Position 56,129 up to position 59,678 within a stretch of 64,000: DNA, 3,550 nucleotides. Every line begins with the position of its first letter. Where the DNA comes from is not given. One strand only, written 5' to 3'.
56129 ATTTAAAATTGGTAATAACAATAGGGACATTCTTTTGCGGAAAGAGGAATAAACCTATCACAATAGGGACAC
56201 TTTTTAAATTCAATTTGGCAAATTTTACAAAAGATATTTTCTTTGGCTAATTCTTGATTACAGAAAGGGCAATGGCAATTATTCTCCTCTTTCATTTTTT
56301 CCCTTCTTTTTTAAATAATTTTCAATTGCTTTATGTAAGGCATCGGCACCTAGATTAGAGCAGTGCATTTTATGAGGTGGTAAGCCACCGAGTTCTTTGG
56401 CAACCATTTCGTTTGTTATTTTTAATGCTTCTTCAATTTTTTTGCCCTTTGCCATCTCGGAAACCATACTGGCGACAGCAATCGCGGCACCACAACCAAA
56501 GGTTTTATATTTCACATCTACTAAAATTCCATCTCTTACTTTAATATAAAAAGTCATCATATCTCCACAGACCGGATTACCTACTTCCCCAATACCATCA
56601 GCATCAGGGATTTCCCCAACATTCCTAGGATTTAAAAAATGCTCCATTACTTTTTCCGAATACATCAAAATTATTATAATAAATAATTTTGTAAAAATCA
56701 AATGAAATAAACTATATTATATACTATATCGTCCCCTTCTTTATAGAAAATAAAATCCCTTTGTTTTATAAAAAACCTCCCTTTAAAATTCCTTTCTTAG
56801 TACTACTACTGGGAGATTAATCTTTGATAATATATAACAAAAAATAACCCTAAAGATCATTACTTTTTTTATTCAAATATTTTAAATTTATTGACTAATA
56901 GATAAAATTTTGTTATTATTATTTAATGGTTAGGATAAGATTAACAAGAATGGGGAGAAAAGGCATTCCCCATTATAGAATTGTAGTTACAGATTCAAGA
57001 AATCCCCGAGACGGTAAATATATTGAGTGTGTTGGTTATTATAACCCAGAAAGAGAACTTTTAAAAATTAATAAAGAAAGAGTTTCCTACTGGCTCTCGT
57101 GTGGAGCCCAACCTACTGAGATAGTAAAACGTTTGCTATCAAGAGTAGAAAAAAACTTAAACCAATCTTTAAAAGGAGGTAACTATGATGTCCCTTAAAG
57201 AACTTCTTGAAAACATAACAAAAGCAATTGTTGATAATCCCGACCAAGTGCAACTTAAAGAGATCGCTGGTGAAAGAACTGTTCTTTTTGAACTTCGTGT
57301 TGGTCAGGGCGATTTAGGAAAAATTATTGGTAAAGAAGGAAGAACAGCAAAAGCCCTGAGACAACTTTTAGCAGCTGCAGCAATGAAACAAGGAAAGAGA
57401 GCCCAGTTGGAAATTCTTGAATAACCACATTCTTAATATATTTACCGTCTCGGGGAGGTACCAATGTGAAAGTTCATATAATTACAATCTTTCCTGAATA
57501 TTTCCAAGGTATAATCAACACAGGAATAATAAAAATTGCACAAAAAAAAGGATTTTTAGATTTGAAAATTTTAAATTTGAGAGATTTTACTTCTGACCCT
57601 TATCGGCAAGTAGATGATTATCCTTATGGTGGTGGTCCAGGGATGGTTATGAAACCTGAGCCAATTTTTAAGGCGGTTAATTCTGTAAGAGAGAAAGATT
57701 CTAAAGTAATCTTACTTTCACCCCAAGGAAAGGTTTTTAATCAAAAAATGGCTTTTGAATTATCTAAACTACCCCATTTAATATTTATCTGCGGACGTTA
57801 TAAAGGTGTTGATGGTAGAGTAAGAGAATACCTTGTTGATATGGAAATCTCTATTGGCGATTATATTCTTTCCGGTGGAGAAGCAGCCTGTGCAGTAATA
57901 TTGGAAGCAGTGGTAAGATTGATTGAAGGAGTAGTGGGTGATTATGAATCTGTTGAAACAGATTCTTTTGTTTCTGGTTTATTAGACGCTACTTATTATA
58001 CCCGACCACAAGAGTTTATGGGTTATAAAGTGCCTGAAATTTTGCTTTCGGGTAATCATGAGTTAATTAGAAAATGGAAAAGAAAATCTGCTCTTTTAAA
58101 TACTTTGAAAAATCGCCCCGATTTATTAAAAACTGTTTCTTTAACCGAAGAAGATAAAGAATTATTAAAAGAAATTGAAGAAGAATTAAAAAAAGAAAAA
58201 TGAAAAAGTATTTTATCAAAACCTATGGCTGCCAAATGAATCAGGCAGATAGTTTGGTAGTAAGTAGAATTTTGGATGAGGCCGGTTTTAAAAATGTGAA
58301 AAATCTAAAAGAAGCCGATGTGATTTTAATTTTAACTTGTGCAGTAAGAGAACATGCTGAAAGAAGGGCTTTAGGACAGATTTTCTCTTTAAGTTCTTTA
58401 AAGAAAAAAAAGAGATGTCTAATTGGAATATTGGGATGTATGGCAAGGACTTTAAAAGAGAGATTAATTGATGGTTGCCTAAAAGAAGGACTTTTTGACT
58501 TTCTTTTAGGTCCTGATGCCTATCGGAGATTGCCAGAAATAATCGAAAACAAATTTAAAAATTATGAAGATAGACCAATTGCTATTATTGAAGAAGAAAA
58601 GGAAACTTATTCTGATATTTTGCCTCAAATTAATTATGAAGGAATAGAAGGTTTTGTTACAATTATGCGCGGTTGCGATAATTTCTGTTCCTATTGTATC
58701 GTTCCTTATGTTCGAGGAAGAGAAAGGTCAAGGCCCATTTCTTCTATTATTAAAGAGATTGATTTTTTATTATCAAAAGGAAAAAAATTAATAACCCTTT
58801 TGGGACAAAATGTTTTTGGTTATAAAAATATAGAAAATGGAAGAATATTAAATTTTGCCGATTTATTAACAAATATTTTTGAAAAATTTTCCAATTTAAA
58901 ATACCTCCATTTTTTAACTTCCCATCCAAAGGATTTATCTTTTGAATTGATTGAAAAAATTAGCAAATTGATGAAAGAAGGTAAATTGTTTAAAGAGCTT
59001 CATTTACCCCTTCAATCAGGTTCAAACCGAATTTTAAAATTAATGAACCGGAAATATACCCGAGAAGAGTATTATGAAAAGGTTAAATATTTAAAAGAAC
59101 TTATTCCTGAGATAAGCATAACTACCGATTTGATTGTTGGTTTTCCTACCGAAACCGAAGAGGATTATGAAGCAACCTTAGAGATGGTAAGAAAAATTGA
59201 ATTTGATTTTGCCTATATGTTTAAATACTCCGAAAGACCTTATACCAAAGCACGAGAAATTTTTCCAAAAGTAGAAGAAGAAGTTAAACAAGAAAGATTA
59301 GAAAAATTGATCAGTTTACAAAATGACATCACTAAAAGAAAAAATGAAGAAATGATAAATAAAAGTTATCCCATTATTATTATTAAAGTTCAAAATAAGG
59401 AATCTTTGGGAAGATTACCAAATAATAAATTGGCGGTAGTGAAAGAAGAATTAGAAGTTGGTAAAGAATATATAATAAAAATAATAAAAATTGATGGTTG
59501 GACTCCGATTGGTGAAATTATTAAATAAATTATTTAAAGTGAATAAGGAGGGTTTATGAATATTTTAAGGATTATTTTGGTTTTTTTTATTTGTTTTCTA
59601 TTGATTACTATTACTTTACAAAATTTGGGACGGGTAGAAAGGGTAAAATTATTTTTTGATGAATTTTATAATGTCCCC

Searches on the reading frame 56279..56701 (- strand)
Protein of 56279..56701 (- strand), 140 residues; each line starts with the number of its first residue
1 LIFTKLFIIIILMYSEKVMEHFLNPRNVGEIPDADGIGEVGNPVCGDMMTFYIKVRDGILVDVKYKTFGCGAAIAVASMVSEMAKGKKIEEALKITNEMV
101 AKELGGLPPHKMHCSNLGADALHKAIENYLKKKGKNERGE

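Call 18: search_protein_families(library=pfam, proteins=[window:56279-56701:-])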
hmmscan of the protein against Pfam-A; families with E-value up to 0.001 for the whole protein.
window:56279-56701:- (140 aa): 1 family
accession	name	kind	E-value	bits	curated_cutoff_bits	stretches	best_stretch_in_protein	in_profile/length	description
PF01592.21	NifU_N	-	1.7e-48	164.4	22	1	13-134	1-125/127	NifU-like N terminal domain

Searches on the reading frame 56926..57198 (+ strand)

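Call 18: search_protein_families(library=pfam, proteins=[window:56926-57198:+])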
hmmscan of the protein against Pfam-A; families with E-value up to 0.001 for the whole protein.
window:56926-57198:+ (90 aa): 1 family
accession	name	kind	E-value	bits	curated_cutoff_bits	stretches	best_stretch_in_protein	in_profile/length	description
PF00886.24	Ribosomal_S16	-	3.5e-25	88.2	27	1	8-64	1-62/62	Ribosomal protein S16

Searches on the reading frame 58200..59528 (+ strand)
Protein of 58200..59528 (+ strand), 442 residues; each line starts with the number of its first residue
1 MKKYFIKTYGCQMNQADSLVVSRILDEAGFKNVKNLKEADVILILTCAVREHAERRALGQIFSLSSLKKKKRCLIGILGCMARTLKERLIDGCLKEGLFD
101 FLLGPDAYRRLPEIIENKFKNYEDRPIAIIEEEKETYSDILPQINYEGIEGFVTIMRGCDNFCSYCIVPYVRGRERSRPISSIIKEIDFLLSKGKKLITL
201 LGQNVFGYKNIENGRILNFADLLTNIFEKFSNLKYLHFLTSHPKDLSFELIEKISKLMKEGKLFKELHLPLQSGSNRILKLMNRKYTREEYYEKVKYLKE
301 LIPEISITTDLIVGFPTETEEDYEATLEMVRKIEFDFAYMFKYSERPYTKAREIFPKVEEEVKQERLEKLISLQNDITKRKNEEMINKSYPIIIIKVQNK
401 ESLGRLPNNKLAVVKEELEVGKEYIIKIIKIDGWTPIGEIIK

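Call 56: find_homologous_proteins(query=window:58200-59528:+, max_evalue=1e-80)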
Query window:58200-59528:+ (442 aa): 3595 proteins with E <= 1e-80 among 8000 candidates; the best 120 are listed.
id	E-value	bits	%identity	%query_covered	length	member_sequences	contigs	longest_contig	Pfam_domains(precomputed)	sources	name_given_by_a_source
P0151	5.8e-287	970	100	100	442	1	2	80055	PF04055.28,PF00919.27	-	-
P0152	2.2e-285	964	99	100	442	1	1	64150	PF04055.28,PF00919.27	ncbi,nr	ncbi:MAG: tRNA (N6-isopentenyl adenosine(37)-C2)-methylthiotransferase MiaB [candidate division WOR-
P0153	1.0e-243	827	83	100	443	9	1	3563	PF04055.28,PF00919.27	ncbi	ncbi:MAG: tRNA (N6-isopentenyl adenosine(37)-C2)-methylthiotransferase MiaB [candidate division WOR-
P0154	1.5e-240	817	83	100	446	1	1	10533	PF04055.28,PF00919.27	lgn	-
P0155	8.5e-240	814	82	100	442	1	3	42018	PF04055.28,PF00919.27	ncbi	ncbi:MAG: tRNA (N6-isopentenyl adenosine(37)-C2)-methylthiotransferase MiaB [candidate division WOR-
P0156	3.5e-237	806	82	100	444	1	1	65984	PF04055.28,PF00919.27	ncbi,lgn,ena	-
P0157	5.9e-224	762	75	100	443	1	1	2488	PF04055.28,PF00919.27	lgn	-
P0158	2.7e-216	737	74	100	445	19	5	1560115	PF04055.28,PF00919.27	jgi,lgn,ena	jgi:tRNA-2-methylthio-N6-dimethylallyladenosine synthase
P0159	2.4e-133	464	52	100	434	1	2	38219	PF04055.28,PF00919.27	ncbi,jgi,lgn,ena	-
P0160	3.0e-133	463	54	100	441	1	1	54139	PF04055.28,PF00919.27,PF01938.27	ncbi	-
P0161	8.9e-133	462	52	100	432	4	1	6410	PF04055.28,PF00919.27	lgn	-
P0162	5.0e-132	459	53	100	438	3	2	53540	PF04055.28,PF00919.27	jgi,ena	jgi:tRNA-2-methylthio-N6-dimethylallyladenosine synthase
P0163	2.8e-131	457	50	99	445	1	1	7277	PF04055.28,PF00919.27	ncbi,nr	ncbi:MAG: tRNA (N6-isopentenyl adenosine(37)-C2)-methylthiotransferase MiaB [candidate division WOR-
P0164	2.1e-129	451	51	99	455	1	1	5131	PF04055.28,PF00919.27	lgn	-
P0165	1.3e-128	448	50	99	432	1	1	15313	PF04055.28,PF00919.27,PF01938.27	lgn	-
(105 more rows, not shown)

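Call 57: find_encoding_contigs(protein=P0156, flank=10000, max_places=2)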
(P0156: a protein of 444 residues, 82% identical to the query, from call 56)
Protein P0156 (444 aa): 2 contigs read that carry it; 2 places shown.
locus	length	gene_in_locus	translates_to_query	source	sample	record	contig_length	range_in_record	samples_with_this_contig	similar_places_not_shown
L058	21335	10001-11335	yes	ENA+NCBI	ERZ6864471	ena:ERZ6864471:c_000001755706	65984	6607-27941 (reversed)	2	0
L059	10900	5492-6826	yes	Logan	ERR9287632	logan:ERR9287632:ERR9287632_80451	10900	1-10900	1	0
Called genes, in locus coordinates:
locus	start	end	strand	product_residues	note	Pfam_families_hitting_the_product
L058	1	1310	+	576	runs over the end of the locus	PF01368:DHH, PF02272:DHHA1, PF17768:RecJ_OB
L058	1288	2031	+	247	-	PF02578:Cu-oxidase_4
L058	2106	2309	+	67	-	-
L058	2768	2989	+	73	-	-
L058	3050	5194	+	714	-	PF00403:HMA, PF00122:E1-E2_ATPase, PF00702:Hydrolase, PF08282:Hydrolase_3 (weak)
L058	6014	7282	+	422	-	PF00675:Peptidase_M16, PF05193:Peptidase_M16_C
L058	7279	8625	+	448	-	PF00675:Peptidase_M16, PF05193:Peptidase_M16_C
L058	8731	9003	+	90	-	PF00886:Ribosomal_S16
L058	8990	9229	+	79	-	PF13083:KH_KhpA-B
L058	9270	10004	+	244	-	PF01746:tRNA_m1G_MT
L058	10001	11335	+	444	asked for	PF00919:UPF0004, PF04055:Radical_SAM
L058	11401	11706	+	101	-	PF06305:LapA_dom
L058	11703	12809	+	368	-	PF20308:TPR-S (faint), PF24575:TPR_Slam (faint), PF25062:ARM_TT21_N (faint), PF07719:TPR_2 (faint), PF12895:ANAPC3 (faint), PF13432:TPR_16 (faint), PF25058:ARM_TT21 (faint), PF13174:TPR_6 (faint), +6 more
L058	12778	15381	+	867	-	PF01624:MutS_I, PF05188:MutS_II, PF05192:MutS_III, PF05190:MutS_IV, PF00488:MutS_V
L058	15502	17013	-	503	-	-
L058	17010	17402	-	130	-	-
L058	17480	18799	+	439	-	PF06739:SBBP (faint)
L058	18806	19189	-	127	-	PF03610:EIIA-man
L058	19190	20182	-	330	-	PF02603:Hpr_kinase_N, PF07475:Hpr_kinase_C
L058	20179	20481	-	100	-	PF02482:Ribosomal_S30AE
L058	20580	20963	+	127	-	PF01592:NifU_N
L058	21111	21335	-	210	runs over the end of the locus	-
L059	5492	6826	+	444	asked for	PF00919:UPF0004, PF04055:Radical_SAM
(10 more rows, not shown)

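Call 58: find_encoding_contigs(protein=P0155, flank=10000, max_places=3)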
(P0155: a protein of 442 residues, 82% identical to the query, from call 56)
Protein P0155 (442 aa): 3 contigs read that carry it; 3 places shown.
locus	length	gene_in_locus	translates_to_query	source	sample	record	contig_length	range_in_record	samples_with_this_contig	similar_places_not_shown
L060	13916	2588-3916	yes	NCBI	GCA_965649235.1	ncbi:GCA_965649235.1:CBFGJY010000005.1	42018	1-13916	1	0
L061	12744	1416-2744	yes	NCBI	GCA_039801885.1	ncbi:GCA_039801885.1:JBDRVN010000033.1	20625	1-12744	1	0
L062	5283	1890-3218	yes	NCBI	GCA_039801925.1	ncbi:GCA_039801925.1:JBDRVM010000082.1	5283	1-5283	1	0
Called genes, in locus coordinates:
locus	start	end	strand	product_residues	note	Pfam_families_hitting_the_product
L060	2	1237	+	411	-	?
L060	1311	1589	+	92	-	PF00886:Ribosomal_S16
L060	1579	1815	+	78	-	PF13083:KH_KhpA-B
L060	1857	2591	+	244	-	PF01746:tRNA_m1G_MT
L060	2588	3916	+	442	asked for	PF00919:UPF0004, PF04055:Radical_SAM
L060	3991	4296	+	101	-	PF06305:LapA_dom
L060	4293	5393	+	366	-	PF20308:TPR-S (faint), PF07719:TPR_2 (faint), PF12895:ANAPC3 (faint), PF25058:ARM_TT21 (faint), PF13174:TPR_6 (faint), PF13176:TPR_7 (faint), PF13181:TPR_8 (faint), PF13428:TPR_14 (faint), +5 more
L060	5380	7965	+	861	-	PF01624:MutS_I, PF05188:MutS_II, PF05192:MutS_III, PF05190:MutS_IV, PF00488:MutS_V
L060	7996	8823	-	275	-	-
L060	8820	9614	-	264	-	PF00005:ABC_tran, PF13304:AAA_21 (weak)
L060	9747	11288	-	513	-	-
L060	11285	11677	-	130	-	-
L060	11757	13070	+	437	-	PF06739:SBBP (faint)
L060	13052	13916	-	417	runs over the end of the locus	-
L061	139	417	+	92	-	PF00886:Ribosomal_S16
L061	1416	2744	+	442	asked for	PF00919:UPF0004, PF04055:Radical_SAM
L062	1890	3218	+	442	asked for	PF00919:UPF0004, PF04055:Radical_SAM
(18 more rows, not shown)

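Call 59: find_encoding_contigs(protein=P0158, flank=10000, max_places=2)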
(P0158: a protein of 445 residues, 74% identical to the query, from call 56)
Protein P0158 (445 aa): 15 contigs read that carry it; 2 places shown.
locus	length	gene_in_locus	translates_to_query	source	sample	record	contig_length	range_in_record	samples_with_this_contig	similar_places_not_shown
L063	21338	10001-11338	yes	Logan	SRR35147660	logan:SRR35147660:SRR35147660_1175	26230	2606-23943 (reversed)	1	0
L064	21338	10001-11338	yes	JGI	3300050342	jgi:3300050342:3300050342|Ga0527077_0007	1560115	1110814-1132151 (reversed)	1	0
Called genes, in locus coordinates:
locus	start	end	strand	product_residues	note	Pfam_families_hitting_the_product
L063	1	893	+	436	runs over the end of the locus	PF03951:Gln-synt_N, PF00120:Gln-synt_C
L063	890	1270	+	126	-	PF01042:Ribonuc_L-PSP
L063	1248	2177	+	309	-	PF13174:TPR_6 (faint)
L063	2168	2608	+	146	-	PF01750:HycI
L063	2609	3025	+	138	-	PF08308:PEGA (weak)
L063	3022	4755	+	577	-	PF01368:DHH, PF02272:DHHA1, PF17768:RecJ_OB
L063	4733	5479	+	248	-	PF02578:Cu-oxidase_4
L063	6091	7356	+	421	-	PF00675:Peptidase_M16, PF05193:Peptidase_M16_C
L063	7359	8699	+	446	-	PF00675:Peptidase_M16, PF05193:Peptidase_M16_C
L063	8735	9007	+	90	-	PF00886:Ribosomal_S16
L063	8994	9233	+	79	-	PF13083:KH_KhpA-B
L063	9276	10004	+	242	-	PF01746:tRNA_m1G_MT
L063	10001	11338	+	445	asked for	PF00919:UPF0004, PF04055:Radical_SAM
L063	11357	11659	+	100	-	PF06305:LapA_dom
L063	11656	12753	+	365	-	PF07719:TPR_2 (faint), PF12895:ANAPC3 (faint), PF25058:ARM_TT21 (faint), PF13174:TPR_6 (faint), PF13181:TPR_8 (faint), PF21033:RMD1-3 (faint), PF14559:TPR_19 (weak), PF25062:ARM_TT21_N, +5 more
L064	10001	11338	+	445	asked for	PF00919:UPF0004, PF04055:Radical_SAM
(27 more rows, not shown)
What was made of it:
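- rpsP upstream is 35-105 nt in relatives (calls 57-59).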

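Call 63: find_encoding_contigs(protein=P0151, flank=10000, max_places=3)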
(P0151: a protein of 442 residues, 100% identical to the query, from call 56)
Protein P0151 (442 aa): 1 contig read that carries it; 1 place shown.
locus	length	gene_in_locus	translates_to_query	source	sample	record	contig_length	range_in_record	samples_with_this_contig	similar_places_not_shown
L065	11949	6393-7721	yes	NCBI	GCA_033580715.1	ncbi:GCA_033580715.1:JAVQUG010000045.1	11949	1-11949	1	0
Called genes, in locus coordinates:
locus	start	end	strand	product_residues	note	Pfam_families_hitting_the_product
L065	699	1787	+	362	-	PF01321:Creatinase_N, PF00557:Peptidase_M24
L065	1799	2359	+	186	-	PF08207:EFP_N, PF01132:EFP, PF09285:Elong-fact-P_C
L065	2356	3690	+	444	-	PF00289:Biotin_carb_N, PF02222:ATP-grasp (weak), PF02786:CPSase_L_D2, PF07478:Dala_Dala_lig_C, PF02785:Biotin_carb_C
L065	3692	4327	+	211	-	-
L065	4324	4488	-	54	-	-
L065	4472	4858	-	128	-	PF01592:NifU_N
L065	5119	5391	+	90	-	PF00886:Ribosomal_S16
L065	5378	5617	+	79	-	PF13083:KH_KhpA-B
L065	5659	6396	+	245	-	PF01746:tRNA_m1G_MT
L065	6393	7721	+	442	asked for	PF00919:UPF0004, PF04055:Radical_SAM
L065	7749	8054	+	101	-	PF06305:LapA_dom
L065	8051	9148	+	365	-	PF07719:TPR_2 (faint), PF25058:ARM_TT21 (faint), PF12895:ANAPC3 (faint), PF13174:TPR_6 (faint), PF13176:TPR_7 (faint), PF13428:TPR_14 (faint), PF14559:TPR_19 (faint), PF21033:RMD1-3 (faint)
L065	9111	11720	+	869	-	PF01624:MutS_I, PF05188:MutS_II, PF05192:MutS_III, PF05190:MutS_IV, PF00488:MutS_V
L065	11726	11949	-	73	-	?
